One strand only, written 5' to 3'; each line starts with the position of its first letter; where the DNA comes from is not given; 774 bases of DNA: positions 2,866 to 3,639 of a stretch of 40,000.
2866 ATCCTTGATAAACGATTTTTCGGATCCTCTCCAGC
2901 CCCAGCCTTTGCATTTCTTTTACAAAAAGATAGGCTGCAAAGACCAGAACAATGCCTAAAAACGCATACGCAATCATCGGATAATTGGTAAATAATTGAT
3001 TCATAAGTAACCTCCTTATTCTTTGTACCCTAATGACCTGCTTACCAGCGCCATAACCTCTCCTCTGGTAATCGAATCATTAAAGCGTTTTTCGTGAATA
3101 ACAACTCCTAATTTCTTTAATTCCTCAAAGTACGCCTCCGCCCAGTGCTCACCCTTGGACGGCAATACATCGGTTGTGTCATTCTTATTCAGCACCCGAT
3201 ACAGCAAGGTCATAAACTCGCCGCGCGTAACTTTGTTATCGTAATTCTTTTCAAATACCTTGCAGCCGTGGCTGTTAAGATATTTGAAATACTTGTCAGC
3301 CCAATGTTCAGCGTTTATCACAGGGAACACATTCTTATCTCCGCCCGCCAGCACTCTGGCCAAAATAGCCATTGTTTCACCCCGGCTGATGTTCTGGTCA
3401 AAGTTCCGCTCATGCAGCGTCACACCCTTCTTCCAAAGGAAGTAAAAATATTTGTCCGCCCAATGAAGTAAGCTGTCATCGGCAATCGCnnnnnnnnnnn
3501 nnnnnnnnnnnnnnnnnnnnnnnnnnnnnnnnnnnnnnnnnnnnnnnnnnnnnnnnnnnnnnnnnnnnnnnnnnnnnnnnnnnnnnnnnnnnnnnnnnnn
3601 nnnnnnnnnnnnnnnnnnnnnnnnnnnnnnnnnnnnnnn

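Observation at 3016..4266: Papain-like cysteine peptidase with three SLH repeats encoded inside the lysis cassette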

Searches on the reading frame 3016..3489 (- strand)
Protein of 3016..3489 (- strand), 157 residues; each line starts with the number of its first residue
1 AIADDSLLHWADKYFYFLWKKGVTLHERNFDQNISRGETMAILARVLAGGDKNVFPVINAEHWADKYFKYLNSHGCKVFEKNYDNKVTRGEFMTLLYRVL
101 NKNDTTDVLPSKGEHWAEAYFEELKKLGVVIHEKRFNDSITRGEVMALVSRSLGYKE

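Call 12: search_protein_families(library=pfam, proteins=[window:3016-3489:-], max_evalue=10)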
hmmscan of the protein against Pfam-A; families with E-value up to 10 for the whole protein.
window:3016-3489:- (157 aa): 6 families
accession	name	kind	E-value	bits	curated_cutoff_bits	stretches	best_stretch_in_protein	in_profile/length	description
PF20075.5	DUF6471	-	0.00054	20.2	26.8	1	71-94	27-50/65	Domain of unknown function (DUF6471)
PF00395.25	SLH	-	0.065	13.6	20.8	0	114-130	7-24/44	S-layer homology domain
PF09373.15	PMBR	-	0.072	13.6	24.9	0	84-110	2-28/33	Pseudomurein-binding repeat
PF22535.1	DUF7003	-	0.088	13.1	27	1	33-63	184-216/221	Family of unknown function (DUF7003)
PF09197.16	Rap1-DNA-bind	-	0.17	13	22.4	1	61-91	68-98/108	Rap1, DNA-binding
PF02021.23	UPF0102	-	0.21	12.4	23.6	0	69-87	7-25/80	Uncharacterised protein family UPF0102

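Call 18: search_solved_structures(query=A2, max_evalue=10, show_alignments=4)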
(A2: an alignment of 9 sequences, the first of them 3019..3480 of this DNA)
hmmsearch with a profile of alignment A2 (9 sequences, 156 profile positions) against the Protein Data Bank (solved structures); distinct sequences matched with E-value up to 10: 11.
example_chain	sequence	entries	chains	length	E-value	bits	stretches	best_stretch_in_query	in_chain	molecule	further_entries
6cwr_A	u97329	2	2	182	0.0032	20.7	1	28-144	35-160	Surface (S-) layer glycoprotein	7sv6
6cwm_A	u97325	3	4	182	0.0034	20.6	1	27-144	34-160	Surface (S-) layer glycoprotein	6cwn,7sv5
6cwc_A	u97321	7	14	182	0.0038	20.5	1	27-144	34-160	Surface (S-) layer glycoprotein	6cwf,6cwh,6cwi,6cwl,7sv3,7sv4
8bz2_A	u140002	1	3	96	0.3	14.3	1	29-77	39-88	S-layer homology domain-containing protein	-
5esc_A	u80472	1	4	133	0.62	13.3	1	37-135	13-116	HupZ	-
1lkj_A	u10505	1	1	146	0.83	12.9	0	82-107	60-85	Calmodulin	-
6oqq_B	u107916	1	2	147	0.85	12.8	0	82-107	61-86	Calmodulin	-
4aq1_C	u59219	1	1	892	0.94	12.7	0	58-110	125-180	SBSB PROTEIN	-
4aq1_A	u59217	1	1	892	0.94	12.7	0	58-110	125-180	SBSB PROTEIN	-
7kq2_A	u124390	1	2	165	0.97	12.6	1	37-136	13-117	HupZ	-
7kpz_A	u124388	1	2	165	1.1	12.4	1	37-135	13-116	HupZ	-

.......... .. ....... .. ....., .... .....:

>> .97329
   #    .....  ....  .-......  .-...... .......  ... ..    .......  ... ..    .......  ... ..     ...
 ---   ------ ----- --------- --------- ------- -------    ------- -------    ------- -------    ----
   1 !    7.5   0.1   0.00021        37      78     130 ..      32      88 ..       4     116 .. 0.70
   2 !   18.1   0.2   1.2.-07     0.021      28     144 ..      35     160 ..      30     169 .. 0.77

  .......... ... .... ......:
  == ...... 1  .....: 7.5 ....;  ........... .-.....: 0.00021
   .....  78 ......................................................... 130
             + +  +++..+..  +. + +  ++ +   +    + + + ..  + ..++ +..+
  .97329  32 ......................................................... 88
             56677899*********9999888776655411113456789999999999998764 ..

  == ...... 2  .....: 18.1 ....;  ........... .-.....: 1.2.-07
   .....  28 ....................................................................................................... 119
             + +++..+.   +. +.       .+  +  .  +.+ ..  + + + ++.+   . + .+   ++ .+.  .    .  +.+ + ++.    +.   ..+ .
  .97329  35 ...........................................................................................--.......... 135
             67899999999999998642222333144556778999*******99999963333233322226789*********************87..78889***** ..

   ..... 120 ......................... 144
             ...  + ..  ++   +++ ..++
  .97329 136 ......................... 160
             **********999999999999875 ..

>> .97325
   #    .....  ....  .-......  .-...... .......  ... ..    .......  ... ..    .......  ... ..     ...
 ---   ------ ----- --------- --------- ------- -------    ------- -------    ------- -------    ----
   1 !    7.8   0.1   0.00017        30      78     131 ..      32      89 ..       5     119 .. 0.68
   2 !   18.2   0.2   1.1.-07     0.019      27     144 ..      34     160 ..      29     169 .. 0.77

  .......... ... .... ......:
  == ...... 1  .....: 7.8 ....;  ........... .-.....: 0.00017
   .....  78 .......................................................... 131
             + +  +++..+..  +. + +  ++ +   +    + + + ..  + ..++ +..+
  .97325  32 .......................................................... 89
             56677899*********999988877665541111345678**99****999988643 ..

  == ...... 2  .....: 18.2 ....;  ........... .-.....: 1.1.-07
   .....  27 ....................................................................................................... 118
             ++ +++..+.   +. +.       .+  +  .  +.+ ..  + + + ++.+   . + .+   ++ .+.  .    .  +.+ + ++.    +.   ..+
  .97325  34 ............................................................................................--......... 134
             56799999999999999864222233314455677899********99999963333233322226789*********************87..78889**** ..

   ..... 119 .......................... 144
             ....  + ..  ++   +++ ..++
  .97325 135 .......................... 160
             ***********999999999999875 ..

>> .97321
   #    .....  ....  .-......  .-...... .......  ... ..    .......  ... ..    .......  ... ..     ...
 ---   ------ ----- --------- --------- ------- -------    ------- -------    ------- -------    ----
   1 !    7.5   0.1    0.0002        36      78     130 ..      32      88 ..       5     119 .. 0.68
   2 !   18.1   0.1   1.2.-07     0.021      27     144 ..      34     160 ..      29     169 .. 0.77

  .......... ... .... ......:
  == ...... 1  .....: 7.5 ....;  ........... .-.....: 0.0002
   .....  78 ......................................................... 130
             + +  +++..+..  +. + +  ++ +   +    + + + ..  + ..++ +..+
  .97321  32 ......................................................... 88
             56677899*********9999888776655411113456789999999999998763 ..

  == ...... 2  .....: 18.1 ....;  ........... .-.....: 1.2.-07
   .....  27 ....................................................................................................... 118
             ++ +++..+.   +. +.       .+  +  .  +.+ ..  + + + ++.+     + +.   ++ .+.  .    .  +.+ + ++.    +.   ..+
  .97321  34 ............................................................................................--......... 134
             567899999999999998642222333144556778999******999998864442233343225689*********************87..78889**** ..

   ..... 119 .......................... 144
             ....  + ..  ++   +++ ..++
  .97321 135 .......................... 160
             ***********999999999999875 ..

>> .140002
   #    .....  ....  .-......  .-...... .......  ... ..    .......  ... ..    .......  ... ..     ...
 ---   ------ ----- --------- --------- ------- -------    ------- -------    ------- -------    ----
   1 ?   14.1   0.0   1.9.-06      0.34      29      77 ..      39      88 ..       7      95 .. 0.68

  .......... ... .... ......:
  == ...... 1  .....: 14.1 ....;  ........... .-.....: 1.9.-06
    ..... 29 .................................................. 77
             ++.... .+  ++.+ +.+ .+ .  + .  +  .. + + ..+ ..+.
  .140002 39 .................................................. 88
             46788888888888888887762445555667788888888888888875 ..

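Call 31: predict_structure(alignment_id=A2)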
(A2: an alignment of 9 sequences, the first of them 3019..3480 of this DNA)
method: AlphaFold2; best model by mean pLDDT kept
length: 154 residues; sequences in the alignment: 9
mean_pLDDT: 87.2   pTM: 0.84
mean pLDDT of the five models: 87.2, 87.2, 87.0, 86.6, 85.9
residues with pLDDT >= 90: 86; 70-90: 57; 50-70: 8; < 50: 3
segments of 3 or more residues with pLDDT < 50: 1-3
pLDDT, mean of each block of 10 residues (from residue 1): 66 91 86 95 91 89 92 80 94 87 75 90 88 94 93 82
secondary structure, 60 per line:
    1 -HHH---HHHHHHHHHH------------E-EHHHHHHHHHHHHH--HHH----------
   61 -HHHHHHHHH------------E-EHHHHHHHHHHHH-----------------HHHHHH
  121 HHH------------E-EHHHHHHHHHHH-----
elements in order: H8-17 H33-45 H62-70 H86-97 H115-123 H139-149

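Call 32: search_protein_representatives(alignment_id=A2)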
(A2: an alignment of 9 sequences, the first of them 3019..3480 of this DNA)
Query: 9 sequences, 156 profile positions. Proteins with E-value up to 0.001 (for the whole library): 1429; up to 1e-10: 23; up to 1e-30: 2. The best 150 are listed.
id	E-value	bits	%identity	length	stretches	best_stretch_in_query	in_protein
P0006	2.9e-78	277.5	-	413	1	1-156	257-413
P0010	6.6e-38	146.4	-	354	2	5-149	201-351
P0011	2.0e-22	96.1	-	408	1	1-155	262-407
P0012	2.0e-21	92.8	-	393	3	58-154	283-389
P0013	5.5e-20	88.2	-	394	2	12-99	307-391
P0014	9.1e-16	74.5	-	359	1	59-154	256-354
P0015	1.6e-15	73.7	-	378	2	3-152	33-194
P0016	2.5e-13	66.6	-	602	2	2-152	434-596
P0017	5.2e-13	65.5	-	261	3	31-152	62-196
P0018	6.3e-13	65.3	-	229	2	2-154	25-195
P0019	1.2e-12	64.4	-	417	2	28-152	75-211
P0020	1.5e-12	64.0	-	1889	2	29-150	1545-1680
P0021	2.2e-12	63.5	-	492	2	28-153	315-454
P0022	2.6e-12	63.3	-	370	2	7-96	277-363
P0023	1.2e-11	61.1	-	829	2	29-153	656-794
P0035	2.3e-10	56.9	-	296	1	3-44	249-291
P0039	5.2e-10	55.8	-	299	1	2-45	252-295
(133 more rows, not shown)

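Call 36: fold_search(model_id=the predicted structure, library=pdb)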
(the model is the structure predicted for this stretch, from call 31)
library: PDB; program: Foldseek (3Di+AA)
matches with E <= 10: 141; with E <= 0.001: 14
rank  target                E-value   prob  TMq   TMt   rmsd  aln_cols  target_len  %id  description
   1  3pyw                  1.4e-05  1.00  0.71  0.63   4.4       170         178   15  The structure of the SLH domain from B. anthracis surface array protein at 1.8A (released 2011-04-27)
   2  6bt4                  1.7e-05  1.00  0.69  0.65   3.9       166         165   16  Crystal structure of the SLH domain of Sap from Bacillus anthracis in complex with a pyruvylated SCWP unit (released 2018-03-21)
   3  6cwn                  7.5e-05  1.00  0.69  0.65   5.2       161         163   18  Crystal structure of SpaA-SLH/G109A in complex with 4,6-Pyr-beta-D-ManNAcOMe (released 2018-08-15)
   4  7sv3                  1.2e-04  1.00  0.67  0.61   5.6       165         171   19  Crystal structure of SpaA-SLH in complex with 4,6-Pyr-beta-D-ManNAc-(1->4)-beta-D-GlcNAcOMe (released 2022-03-09)
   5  7sv4                  1.7e-04  1.00  0.66  0.60   5.7       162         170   20  Crystal structure of SpaA-SLH in complex with 4,6-Pyr-beta-D-ManNAc-(1->4)-beta-D-GlcNAc-(1->3)-4,6-Pyr-beta-D-ManNAcOMe (released 2022-03-09)
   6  7sv5_B                2.1e-04  1.00  0.68  0.64   6.2       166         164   17  Crystal structure of SpaA-SLH/G109A in complex with 4,6-Pyr-beta-D-ManNAc-(1->4)-beta-D-GlcNAcOMe (released 2022-03-09)
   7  7sv5_A                2.1e-04  1.00  0.69  0.65   6.1       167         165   18  Crystal structure of SpaA-SLH/G109A in complex with 4,6-Pyr-beta-D-ManNAc-(1->4)-beta-D-GlcNAcOMe (released 2022-03-09)
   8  7sv6                  2.3e-04  1.00  0.65  0.62   6.5       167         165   18  Crystal structure of SpaA-SLH/G46A/G109A in complex with 4,6-Pyr-beta-D-ManNAc-(1->4)-beta-D-GlcNAcOMe (released 2022-03-09)
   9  6cwh_C                2.7e-04  1.00  0.63  0.60   6.5       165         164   19  Crystal structure of SpaA-SLH in complex with 4,6-Pyr-beta-D-ManNAcOMe (P1) (released 2018-08-15)
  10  6cwr                  3.0e-04  1.00  0.65  0.61   6.6       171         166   19  Crystal structure of SpaA-SLH/G46A/G109A in complex with 4,6-Pyr-beta-D-ManNAcOMe (released 2018-08-15)
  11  6cwf_A                5.2e-04  1.00  0.67  0.63   6.0       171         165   20  Crystal structure of SpaA-SLH in complex with 4,6-Pyr-beta-D-ManNAcOMe (released 2018-08-15)
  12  6cwc_A                6.8e-04  1.00  0.65  0.62   5.8       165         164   21  Crystal structure of SpaA-SLH (released 2018-08-15)
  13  6cwm                  6.8e-04  1.00  0.64  0.59   6.1       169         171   18  Crystal structure of SpaA-SLH/G109A (released 2018-08-15)
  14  6cwc_B                8.0e-04  1.00  0.67  0.63   5.8       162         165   17  Crystal structure of SpaA-SLH (released 2018-08-15)
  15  6cwl_B                7.7e-03  1.00  0.64  0.67   5.5       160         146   17  Crystal structure of SpaA-SLH in complex with beta-D-GlcNAc-(1->3)-4,6-Pyr-beta-D-ManNAcOMe (released 2018-08-15)
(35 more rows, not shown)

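Call 37: search_protein_families(library=pfam, alignment_id=A3, max_evalue=0.001)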
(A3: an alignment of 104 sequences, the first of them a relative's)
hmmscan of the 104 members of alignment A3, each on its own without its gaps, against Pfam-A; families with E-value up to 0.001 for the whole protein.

A. member 1, P0010 (354 aa): 1 family
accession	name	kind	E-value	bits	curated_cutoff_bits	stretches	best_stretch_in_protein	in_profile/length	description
PF01520.23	Amidase_3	-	2.1e-46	158.6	27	1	4-175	1-173/174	N-acetylmuramoyl-L-alanine amidase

B. families by the number of members that match (of 104 scanned): 56 families (the first 25 are shown)
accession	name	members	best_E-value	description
PF00395.25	SLH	66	1.9e-57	S-layer homology domain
PF01520.23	Amidase_3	14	6e-60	N-acetylmuramoyl-L-alanine amidase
PF01510.30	Amidase_2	10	2.9e-23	N-acetylmuramoyl-L-alanine amidase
PF09479.16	Flg_new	8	3e-29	Listeria-Bacteroides repeat domain (List_Bact_rpt)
PF00112.29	Peptidase_C1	5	8.4e-17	Papain family cysteine protease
PF01832.25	Glucosaminidase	4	4.4e-36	Mannosyl-glycoprotein endo-beta-N-acetylglucosaminidase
PF00963.24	Cohesin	4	8.9e-24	Cohesin domain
PF00082.27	Peptidase_S8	4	4e-22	Subtilase family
PF13620.12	CarboxypepD_reg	3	4.6e-08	Carboxypeptidase regulatory-like domain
PF18998.6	Flg_new_2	3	7.7e-08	Divergent InlB B-repeat domain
PF00768.25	Peptidase_S11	2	1.3e-56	D-alanyl-D-alanine carboxypeptidase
PF01183.26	Glyco_hydro_25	2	4.5e-33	Glycosyl hydrolases family 25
PF02368.24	Big_2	2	3.3e-18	Bacterial Ig-like domain (group 2)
PF00188.32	CAP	2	1.4e-16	Cysteine-rich secretory protein family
PF13539.11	Peptidase_M15_4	2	6.3e-14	D-alanyl-D-alanine carboxypeptidase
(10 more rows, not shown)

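Call 42: find_encoding_contigs(protein=P0011, flank=6000, max_places=2)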
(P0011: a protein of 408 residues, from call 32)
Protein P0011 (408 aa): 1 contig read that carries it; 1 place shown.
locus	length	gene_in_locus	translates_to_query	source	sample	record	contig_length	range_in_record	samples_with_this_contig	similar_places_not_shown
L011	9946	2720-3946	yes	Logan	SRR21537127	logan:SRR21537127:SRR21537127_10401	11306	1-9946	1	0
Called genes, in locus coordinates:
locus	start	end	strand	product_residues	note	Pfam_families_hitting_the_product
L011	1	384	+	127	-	?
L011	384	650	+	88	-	-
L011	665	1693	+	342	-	-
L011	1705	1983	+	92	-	-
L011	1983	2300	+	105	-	-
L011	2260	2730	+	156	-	-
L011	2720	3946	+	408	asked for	PF00112:Peptidase_C1 (weak)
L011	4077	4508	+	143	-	-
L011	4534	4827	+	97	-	-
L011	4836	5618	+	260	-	-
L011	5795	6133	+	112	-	-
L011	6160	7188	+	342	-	-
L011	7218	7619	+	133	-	PF23140:Gp80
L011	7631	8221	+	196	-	-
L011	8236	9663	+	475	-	-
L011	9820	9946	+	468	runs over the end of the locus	PF14311:DUF4379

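Call 65: find_related_loci(query=P0039, collection=viral_contigs, flank=5000)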
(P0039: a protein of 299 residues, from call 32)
Query P0039 (299 aa) in viral_contigs; peptide patterns used: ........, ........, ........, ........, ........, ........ (x = any residue, [..] = any of these).
4 stretches matched a pattern; 1 encode a relative of the query (tblastn E <= 1e-3); 1 distinct loci.
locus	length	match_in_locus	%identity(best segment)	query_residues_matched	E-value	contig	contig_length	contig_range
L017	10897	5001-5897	100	1-299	0e+0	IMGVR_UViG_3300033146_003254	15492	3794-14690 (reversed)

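Call 66: find_related_loci(query=P0035, collection=viral_contigs, flank=5000)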
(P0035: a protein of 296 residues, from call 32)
Query P0035 (296 aa) in viral_contigs; peptide patterns used: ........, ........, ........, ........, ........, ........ (x = any residue, [..] = any of these).
10 stretches matched a pattern, but none encodes a relative of the query by tblastn (E <= 1e-3).

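Call 67: find_related_loci(query=P0013, collection=viral_contigs, flank=5000)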
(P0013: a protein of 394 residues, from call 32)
Query P0013 (394 aa) in viral_contigs; peptide patterns used: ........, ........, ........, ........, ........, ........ (x = any residue, [..] = any of these).
2 stretches matched a pattern, but none encodes a relative of the query by tblastn (E <= 1e-3).

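Call 70: search_protein_families(library=pfam, proteins=[L017:5897-6367:+, L011:4833-5618:+, L011:4077-4508:+, L011:4534-4827:+, L011:2260-2730:+], max_evalue=0.01)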
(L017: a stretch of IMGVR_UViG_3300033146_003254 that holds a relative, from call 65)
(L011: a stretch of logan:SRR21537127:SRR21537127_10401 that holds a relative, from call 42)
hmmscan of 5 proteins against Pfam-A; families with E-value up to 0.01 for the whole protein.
L017:5897-6367:+ (156 aa): 2 families
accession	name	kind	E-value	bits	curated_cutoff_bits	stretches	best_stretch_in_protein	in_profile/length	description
PF08291.16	Peptidase_M15_3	-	1.1e-14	54.9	23.2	1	42-129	25-107/108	Peptidase M15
PF05951.18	Peptidase_M15_2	-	0.0014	18.8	27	1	45-137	60-153/153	Bacterial protein of unknown function (DUF882)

L011:4833-5618:+ (261 aa): 0 families

L011:4077-4508:+ (143 aa): 0 families

L011:4534-4827:+ (97 aa): 0 families

L011:2260-2730:+ (156 aa): 0 families

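Call 72: search_protein_families(library=ncbifam, proteins=[L011:4833-5618:+], max_evalue=0.01)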
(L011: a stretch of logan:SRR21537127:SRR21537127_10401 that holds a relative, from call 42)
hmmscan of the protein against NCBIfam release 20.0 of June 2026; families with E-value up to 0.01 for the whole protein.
L011:4833-5618:+ (261 aa): 0 families

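Call 73: search_protein_families(library=phrogs, proteins=[L011:4833-5618:+, L011:4077-4508:+, L011:4534-4827:+, L011:2260-2730:+, L017:4825-5004:+], max_evalue=0.001)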
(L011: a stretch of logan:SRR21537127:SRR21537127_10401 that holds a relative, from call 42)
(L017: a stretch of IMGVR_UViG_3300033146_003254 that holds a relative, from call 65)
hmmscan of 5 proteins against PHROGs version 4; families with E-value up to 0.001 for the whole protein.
L011:4833-5618:+ (261 aa): 5 families
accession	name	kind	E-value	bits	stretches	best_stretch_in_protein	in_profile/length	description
phrog_6523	-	lysis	2.8e-16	61.1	1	9-141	12-135/255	endolysin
phrog_2649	-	lysis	5.5e-16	60.2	1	6-157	5-149/261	endolysin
phrog_15351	-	lysis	1.9e-11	44.8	1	23-139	30-140/289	endolysin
phrog_5115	-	moron, auxiliary metabolic gene and host takeover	7e-11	42.9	1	17-137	19-123/283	ferredoxin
phrog_465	-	lysis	3e-09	37.6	1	7-143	49-173/292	endolysin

L011:4077-4508:+ (143 aa): 0 families

L011:4534-4827:+ (97 aa): 0 families

L011:2260-2730:+ (156 aa): 0 families

L017:4825-5004:+ (59 aa): 0 families
